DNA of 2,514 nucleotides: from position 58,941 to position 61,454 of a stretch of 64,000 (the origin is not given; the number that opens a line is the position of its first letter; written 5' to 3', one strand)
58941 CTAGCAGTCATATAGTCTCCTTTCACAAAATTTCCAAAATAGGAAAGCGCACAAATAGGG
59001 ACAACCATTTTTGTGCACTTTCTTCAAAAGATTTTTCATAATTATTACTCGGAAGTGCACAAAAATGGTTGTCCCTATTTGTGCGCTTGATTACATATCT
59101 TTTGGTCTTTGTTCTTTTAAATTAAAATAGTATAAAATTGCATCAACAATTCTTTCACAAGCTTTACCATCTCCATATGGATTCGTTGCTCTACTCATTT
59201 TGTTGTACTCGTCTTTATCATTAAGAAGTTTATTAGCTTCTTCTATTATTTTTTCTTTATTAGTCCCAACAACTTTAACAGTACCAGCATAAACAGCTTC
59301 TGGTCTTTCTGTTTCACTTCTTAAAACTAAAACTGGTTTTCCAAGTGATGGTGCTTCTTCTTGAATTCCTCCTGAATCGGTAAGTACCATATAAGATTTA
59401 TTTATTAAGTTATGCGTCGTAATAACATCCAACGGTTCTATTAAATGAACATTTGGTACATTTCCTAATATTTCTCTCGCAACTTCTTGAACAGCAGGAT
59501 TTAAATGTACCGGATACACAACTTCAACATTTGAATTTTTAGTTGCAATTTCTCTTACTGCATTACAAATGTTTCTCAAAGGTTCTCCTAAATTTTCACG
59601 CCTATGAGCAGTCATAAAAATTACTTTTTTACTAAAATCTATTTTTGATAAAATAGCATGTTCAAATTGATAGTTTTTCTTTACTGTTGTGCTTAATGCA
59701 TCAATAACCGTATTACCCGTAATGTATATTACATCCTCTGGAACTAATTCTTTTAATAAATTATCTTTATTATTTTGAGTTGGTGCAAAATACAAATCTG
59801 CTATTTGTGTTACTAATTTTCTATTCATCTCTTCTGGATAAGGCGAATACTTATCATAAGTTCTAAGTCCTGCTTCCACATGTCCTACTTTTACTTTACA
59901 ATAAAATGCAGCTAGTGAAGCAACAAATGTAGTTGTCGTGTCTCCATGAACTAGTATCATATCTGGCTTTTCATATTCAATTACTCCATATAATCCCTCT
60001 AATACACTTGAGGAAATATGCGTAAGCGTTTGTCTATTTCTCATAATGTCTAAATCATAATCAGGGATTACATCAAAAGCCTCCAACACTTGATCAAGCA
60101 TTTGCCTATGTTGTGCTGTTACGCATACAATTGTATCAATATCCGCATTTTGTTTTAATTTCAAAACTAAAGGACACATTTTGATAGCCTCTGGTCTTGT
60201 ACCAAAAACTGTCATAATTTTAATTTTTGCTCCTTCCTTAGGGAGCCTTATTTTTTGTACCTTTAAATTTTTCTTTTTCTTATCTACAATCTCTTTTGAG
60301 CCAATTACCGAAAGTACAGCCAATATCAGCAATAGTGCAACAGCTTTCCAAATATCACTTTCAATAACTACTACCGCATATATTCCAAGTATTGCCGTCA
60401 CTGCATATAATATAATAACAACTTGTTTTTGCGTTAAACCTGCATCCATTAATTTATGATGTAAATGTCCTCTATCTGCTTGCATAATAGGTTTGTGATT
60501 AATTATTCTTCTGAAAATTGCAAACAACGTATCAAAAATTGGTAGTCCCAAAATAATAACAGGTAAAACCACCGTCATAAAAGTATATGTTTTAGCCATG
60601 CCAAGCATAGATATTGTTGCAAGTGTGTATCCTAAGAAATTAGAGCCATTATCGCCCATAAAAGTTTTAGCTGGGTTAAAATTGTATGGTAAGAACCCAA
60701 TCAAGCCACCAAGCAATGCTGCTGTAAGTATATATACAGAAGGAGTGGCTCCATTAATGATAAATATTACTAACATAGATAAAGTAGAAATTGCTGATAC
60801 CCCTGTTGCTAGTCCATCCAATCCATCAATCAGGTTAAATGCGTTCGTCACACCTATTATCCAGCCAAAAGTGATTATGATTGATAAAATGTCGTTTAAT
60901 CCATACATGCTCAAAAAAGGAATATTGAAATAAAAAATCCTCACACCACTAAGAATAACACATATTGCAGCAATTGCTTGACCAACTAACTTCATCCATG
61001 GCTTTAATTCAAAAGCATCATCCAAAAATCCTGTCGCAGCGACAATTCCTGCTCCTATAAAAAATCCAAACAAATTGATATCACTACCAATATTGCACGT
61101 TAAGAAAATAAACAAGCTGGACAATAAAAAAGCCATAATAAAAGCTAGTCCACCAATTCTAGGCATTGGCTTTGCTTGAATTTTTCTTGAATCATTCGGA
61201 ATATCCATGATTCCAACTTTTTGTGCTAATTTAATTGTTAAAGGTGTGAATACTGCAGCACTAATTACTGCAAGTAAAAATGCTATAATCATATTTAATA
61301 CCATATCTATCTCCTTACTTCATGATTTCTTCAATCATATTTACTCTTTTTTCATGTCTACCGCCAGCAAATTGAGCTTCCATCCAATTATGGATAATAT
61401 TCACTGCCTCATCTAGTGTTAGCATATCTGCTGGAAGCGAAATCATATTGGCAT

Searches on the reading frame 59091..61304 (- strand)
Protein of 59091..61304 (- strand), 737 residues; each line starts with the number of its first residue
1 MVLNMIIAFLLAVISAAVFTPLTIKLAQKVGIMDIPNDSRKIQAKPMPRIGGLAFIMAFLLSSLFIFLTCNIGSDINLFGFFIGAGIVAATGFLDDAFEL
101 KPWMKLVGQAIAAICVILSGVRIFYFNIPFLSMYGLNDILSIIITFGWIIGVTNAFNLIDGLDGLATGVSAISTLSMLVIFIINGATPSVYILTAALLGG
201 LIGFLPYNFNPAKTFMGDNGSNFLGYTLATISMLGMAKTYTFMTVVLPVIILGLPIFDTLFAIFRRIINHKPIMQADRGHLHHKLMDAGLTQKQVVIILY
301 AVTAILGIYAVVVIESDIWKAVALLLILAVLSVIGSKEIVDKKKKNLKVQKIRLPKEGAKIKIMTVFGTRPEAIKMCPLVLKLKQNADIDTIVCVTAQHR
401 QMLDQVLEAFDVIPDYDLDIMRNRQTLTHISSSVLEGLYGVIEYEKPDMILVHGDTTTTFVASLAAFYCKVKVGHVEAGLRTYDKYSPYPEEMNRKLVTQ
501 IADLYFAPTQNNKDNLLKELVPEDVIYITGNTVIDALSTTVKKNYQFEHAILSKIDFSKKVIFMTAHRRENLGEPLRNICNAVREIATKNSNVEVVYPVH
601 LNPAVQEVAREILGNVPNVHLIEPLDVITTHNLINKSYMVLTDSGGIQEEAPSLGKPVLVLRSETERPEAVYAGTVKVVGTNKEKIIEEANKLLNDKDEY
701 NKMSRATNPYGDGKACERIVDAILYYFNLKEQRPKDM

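Call 6: search_protein_families(library=ncbifam, proteins=[window:59091-61304:-])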
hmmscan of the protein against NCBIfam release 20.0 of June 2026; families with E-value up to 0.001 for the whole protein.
window:59091-61304:- (737 aa): 8 families
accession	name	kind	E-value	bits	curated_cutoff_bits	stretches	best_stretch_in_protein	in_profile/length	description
TIGR00236.1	wecB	equivalog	1e-155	518.4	210.15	1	361-726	1-365/366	non-hydrolyzing UDP-N-acetylglucosamine 2-epimerase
TIGR02380.1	ECA_wecA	exception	4.8e-37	127.9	326.05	1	4-330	3-325/346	UDP-N-acetylglucosamine--undecaprenyl-phosphate N-acetylglucosaminephosphotransferase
TIGR03568.1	NeuC_NnaA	equivalog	3.1e-27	95.4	235.9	1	362-723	2-365/365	UDP-N-acetylglucosamine 2-epimerase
NF053644.1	MraY_archaea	equivalog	1.2e-26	93.9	450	1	101-310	149-339/340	pseudomurein biosynthesis MraY family phospho-N-acetylmuramoyl-pentapeptide-transferase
TIGR00445.1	mraY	equivalog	2e-21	76.8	192.05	1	34-314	24-318/321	phospho-N-acetylmuramoyl-pentapeptide-transferase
NF010135.0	PRK13609.1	equivalog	1.3e-10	40.8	500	1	495-730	141-372/388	diglucosyl diacylglycerol synthase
NF010134.0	PRK13608.1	equivalog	7.8e-05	21.9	557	1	442-708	100-350/391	diglucosyl diacylglycerol synthase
TIGR04396.2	surf_polysacc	subfamily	0.00018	20.8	125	0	607-733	237-369/427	surface carbohydrate biosynthesis protein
